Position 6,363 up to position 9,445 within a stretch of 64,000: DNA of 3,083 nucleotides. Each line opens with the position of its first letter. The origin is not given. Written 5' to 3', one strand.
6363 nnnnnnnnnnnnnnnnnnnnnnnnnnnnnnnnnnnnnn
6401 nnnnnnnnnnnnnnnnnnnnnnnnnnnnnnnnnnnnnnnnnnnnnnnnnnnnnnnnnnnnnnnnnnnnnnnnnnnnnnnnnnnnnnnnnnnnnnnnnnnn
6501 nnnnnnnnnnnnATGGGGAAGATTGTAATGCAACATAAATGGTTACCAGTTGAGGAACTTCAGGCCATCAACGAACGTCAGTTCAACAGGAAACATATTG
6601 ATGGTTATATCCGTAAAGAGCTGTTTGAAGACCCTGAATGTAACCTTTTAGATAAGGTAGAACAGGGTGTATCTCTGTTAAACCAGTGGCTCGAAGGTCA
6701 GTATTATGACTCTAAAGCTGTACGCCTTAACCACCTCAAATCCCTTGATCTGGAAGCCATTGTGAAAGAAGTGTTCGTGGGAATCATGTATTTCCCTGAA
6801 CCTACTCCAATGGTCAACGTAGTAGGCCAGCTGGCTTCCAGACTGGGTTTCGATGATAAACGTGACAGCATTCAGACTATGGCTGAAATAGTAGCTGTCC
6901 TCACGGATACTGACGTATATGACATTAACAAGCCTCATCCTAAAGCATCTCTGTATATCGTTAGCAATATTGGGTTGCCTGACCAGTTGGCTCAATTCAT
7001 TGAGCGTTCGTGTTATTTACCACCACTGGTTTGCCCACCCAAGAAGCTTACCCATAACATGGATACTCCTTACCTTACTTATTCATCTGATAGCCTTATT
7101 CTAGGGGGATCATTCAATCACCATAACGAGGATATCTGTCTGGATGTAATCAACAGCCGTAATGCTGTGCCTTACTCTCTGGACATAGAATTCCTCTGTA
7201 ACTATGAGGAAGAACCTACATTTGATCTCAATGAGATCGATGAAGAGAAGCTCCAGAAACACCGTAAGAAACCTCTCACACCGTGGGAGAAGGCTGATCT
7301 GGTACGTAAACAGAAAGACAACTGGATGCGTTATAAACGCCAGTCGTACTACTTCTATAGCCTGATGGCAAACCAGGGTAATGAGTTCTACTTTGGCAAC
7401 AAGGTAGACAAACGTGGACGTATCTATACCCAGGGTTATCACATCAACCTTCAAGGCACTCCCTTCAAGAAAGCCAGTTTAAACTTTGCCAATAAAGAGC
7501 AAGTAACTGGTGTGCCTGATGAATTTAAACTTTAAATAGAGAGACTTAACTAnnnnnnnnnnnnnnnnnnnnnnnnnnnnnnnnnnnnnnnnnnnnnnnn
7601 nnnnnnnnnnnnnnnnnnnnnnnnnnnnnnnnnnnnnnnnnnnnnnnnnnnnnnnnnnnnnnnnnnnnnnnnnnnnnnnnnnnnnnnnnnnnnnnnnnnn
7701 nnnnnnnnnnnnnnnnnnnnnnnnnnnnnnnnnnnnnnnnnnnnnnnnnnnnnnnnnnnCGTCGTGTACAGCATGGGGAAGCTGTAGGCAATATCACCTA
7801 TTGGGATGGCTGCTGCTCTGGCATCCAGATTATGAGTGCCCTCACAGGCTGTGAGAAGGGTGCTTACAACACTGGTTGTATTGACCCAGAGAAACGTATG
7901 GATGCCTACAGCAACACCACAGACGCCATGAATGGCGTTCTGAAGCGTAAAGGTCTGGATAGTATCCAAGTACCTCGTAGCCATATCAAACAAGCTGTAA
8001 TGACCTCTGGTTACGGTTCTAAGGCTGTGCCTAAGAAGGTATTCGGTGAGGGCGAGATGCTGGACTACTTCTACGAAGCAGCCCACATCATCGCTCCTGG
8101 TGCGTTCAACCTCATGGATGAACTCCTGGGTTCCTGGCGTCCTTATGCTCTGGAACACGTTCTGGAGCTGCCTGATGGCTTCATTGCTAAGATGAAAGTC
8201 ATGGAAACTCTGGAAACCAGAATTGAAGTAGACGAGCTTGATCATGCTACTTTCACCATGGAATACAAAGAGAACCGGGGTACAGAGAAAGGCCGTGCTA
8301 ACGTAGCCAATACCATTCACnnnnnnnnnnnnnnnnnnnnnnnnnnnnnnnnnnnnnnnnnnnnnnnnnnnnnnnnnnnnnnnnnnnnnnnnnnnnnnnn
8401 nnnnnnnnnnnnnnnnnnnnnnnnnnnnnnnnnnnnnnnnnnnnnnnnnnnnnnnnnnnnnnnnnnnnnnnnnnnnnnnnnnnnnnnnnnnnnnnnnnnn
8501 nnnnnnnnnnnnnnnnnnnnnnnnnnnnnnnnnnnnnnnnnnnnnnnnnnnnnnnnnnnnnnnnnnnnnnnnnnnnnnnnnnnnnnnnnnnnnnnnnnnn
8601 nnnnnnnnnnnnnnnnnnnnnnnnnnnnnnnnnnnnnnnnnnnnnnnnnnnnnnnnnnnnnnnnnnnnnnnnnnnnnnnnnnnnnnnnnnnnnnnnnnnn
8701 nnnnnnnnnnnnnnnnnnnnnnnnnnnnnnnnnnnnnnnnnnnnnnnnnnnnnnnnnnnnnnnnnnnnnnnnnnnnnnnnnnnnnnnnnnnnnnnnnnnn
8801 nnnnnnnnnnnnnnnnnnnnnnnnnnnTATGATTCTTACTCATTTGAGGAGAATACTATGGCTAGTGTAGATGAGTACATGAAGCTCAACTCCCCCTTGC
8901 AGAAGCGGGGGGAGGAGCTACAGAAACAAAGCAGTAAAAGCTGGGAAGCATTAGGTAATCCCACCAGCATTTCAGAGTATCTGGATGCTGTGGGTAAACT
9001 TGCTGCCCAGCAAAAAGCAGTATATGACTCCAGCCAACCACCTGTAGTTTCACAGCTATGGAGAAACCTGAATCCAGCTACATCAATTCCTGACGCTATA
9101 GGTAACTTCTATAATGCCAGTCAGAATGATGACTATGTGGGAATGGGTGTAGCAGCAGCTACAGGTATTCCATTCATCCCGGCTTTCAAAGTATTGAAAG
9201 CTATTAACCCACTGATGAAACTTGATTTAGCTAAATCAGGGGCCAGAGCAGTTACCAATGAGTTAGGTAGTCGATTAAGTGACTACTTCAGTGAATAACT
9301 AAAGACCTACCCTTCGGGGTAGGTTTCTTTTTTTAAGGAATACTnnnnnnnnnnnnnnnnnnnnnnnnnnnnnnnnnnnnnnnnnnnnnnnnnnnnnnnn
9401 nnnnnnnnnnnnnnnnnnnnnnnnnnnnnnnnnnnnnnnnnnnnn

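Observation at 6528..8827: T7-like RNA polymerase split into two adjacent genes (N4 RNAPII architecture)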

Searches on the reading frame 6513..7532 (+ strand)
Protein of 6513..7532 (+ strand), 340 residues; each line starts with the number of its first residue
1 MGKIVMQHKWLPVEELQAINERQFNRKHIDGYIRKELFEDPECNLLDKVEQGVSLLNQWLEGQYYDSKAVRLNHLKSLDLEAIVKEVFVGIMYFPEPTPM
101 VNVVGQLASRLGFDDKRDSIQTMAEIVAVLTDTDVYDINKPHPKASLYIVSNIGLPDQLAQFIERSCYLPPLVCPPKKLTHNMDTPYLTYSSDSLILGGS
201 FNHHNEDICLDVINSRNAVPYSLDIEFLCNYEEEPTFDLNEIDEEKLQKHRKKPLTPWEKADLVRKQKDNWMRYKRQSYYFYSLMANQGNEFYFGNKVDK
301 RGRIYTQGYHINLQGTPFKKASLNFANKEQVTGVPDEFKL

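Call 3: search_protein_families(library=pfam, proteins=[window:6513-7532:+], max_evalue=1)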
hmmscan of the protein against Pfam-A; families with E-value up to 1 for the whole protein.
window:6513-7532:+ (340 aa): 0 families

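Call 4: search_protein_families(library=phrogs, proteins=[window:6513-7532:+], max_evalue=0.01)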
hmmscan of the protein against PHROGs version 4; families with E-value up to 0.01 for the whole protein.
window:6513-7532:+ (340 aa): 2 families
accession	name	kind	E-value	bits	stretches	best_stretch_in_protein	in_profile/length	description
phrog_2166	-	DNA, RNA and nucleotide metabolism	5.6e-111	372.8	1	5-339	10-327/505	N4-like RNA polymerase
phrog_414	-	DNA, RNA and nucleotide metabolism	4.3e-11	42.7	1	162-332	227-424/816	RNA polymerase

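Call 7: search_dna_similar(collection=phages, query=window:6513-7532:+, mode=protein, max_rows=60, rows=spread)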
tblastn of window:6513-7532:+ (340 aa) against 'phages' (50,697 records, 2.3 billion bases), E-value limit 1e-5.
Records with a match: 458; places in all: 458; records where one place covers at least 80% of the query: 181.
Best place of each record, by identity: 95-99% 12; 60-80% 20; <60% 426.
By first word of the organism name: Pseudomonas 101; Vibrio 97; Escherichia 69; Klebsiella 28; Erwinia 21; Achromobacter 17; Rhizobium 16; Pectobacterium 14; Salmonella 11; Stenotrophomonas 10; and 22 more.
By host as written in the record: - 80; Pseudomonas aeruginosa 39; Escherichia coli 29; Klebsiella pneumoniae 13; Pseudomonas aeruginosa ATCC 27853 12; Achromobacter xylosoxidans I2BC 12; Pseudomonas aeruginosa PAO1 11; Vibrio splendidus 8; and 123 more.
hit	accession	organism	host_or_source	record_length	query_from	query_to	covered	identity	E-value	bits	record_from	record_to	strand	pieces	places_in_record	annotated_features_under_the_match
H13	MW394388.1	Klebsiella phage vB_KpP_FBKp27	Klebsiella pneumoniae L923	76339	1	340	100%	98.8%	0e+0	705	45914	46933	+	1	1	RNA polymerase small subunit | hypothetical protein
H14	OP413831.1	Klebsiella phage pKP-BM327-1.1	Klebsiella pneumoniae BM327-1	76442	1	340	100%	97.6%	0e+0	698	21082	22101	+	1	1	RNA polymerase | hypothetical protein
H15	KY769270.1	Pectobacterium phage phiA41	Pectobacterium wasabiae SCC3193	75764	6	339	98%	65.0%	2e-146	461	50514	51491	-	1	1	hypothetical protein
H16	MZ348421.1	Kosakonia phage Kc283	Kosakonia cowanii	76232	6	339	98%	63.8%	1e-140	445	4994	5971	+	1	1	DNA-directed RNA polymerase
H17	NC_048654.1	Pectobacterium phage vB_PatP_CB4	Pectobacterium atrosepticum DSM 30186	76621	6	339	98%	62.9%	2e-140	444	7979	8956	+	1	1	RNAP1-like protein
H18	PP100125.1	Pseudomonas phage vB_PaP_HN01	Pseudomonas aeruginosa ATCC27853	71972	14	340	96%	45.1%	6e-82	276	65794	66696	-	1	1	hypothetical protein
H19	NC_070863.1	Pseudomonas phage vB_PaeP_TUMS_P121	Pseudomonas aeruginosa ATCC 27853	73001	14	340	96%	45.1%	4e-81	274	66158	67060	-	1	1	hypothetical protein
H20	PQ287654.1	Pseudomonas phage HHBS9_2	Pseudomonas aeruginosa BWKH9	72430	14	340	96%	44.8%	2e-81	275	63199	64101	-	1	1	N4-like RNA polymerase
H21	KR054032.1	Pseudomonas phage DL64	Pseudomonas aeruginosa PAO1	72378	14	340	96%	44.8%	2e-81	275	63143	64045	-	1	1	RNA polymerase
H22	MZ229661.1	Pseudomonas phage vB_Pae-PA14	Pseudomonas aeruginosa ATCC 27853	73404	14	340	96%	44.8%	3e-81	275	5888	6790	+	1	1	hypothetical protein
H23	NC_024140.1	Pseudomonas phage vB_PaeP_C2-10_Ab09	Pseudomonas aeruginosa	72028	14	340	96%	44.8%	6e-81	273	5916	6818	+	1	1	ORF18: N4 gp15-like protein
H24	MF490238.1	Pseudomonas phage vB_PaeP_DEV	-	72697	14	340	96%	44.8%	6e-81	273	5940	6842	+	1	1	hypothetical protein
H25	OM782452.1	Pseudomonas phage vB_PaeP_TUMS_P10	Pseudomonas aeruginosa ATCC 27853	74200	2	340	100%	42.9%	2e-77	263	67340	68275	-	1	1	RNA polymerase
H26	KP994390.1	Pseudomonas phage YH30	Pseudomonas aeruginosa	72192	14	340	96%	44.5%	1e-80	273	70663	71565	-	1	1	RNA polymerase small subunit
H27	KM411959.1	Pseudomonas phage Pa2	Pseudomonas aeruginosa PAO1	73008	14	340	96%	44.5%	1e-80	273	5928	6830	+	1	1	putative RNA polymerase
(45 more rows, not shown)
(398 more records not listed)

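Call 10: search_solved_structures(query=window:6513-7532:+, max_evalue=1, show_alignments=2)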
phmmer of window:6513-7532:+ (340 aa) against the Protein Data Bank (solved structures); distinct sequences matched with E-value up to 1: 2.
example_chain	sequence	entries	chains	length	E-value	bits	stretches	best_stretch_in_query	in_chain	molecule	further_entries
6dt7_A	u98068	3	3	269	6.8e-22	81.2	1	154-331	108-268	RNAP1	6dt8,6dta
2pdo_A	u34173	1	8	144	0.31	13.3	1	251-331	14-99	Acetyltransferase ypeA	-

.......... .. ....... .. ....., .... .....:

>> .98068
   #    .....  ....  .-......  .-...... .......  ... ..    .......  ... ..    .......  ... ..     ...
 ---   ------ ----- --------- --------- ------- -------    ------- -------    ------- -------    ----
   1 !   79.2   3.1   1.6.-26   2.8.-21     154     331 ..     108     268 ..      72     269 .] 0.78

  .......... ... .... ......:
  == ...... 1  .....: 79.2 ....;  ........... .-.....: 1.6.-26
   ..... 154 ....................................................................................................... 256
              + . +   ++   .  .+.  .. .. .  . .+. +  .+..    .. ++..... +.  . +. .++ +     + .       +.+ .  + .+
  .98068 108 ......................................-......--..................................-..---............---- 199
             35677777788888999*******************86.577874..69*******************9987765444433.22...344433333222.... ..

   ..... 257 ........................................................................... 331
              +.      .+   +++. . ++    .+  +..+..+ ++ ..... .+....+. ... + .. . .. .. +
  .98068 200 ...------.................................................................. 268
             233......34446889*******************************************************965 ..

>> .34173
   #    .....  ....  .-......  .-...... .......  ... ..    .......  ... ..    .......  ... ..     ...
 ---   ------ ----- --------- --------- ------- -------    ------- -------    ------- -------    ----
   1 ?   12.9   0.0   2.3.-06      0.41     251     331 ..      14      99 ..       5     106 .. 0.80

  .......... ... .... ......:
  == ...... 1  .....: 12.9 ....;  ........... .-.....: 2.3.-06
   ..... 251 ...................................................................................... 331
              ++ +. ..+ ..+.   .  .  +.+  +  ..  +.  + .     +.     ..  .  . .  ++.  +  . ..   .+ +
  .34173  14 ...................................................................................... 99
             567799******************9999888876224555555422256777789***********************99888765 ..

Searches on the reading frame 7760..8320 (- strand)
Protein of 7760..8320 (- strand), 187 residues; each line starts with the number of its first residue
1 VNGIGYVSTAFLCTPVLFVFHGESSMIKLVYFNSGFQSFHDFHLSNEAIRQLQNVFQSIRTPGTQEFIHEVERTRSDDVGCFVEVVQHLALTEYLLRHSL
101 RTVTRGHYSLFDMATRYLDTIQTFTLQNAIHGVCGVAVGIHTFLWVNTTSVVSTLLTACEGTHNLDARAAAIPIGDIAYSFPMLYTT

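Call 61: search_protein_families(library=pfam, proteins=[window:7760-8320:-], max_evalue=0.1)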
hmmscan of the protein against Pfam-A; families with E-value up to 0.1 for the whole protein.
window:7760-8320:- (187 aa): 2 families
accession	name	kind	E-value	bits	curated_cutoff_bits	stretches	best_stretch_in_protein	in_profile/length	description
PF22436.1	PilE_C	-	0.047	14.3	27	1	121-164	62-105/111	PilE, C-terminal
PF18916.5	Lycopene_cyc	-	0.073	14.1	27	0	143-186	42-84/92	Lycopene cyclase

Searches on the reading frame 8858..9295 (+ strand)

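Call 20: search_protein_families(library=phrogs, proteins=[window:8858-9295:+], max_evalue=0.1)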
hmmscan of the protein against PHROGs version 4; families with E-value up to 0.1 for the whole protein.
window:8858-9295:+ (146 aa): 0 families

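Call 61: search_protein_families(library=pfam, proteins=[window:8858-9295:+], max_evalue=0.1)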
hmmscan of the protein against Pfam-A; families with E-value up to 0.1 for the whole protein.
window:8858-9295:+ (146 aa): 1 family
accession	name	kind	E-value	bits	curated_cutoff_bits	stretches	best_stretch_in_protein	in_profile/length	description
PF04378.19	RsmJ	-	0.025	14.3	27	1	9-70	17-78/245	Ribosomal RNA large subunit methyltransferase D, RlmJ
